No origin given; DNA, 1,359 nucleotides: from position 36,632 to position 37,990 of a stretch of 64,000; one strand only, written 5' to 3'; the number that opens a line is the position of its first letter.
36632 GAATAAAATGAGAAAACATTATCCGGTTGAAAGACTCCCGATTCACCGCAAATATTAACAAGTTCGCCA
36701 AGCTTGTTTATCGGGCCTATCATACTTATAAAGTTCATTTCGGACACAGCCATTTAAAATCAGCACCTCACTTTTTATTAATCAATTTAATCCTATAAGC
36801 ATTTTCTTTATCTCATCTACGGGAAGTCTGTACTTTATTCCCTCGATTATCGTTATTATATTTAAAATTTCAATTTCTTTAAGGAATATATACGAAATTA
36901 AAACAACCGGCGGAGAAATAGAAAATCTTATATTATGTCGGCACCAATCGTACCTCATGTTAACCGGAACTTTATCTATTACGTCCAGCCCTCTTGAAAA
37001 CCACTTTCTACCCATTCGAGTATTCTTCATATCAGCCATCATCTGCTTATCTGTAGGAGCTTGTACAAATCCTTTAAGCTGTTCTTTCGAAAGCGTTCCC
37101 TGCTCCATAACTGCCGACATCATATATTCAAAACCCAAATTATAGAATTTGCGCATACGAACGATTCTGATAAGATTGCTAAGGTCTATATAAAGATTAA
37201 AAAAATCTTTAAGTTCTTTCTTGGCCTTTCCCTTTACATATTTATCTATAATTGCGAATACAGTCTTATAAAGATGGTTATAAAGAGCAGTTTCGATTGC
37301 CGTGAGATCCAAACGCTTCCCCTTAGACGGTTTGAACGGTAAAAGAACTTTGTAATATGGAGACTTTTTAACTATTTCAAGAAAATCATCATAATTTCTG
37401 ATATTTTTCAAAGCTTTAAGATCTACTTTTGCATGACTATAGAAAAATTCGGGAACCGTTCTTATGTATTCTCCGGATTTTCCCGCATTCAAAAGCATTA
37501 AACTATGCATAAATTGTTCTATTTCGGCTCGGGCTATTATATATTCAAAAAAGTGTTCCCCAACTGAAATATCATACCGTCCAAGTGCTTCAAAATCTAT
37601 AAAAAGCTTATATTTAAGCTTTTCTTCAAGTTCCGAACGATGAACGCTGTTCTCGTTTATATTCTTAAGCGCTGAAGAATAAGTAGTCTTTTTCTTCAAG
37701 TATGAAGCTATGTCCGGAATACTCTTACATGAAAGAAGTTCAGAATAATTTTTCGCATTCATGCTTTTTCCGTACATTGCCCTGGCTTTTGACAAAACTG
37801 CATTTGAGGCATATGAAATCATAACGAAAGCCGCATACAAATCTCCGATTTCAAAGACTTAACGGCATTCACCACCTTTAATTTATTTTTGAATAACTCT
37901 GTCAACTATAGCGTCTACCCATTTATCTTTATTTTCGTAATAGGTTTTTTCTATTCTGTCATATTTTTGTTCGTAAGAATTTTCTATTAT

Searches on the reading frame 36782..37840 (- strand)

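Call 59: search_protein_families(library=pfam, proteins=[window:36782-37840:-], max_evalue=0.00001)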
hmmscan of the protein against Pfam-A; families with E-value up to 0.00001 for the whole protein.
window:36782-37840:- (352 aa): 1 family
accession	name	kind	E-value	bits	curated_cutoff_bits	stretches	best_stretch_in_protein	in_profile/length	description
PF01992.21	vATP-synt_AC39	-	5.2e-58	197.4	29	1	18-346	4-338/339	ATP synthase (C/AC39) subunit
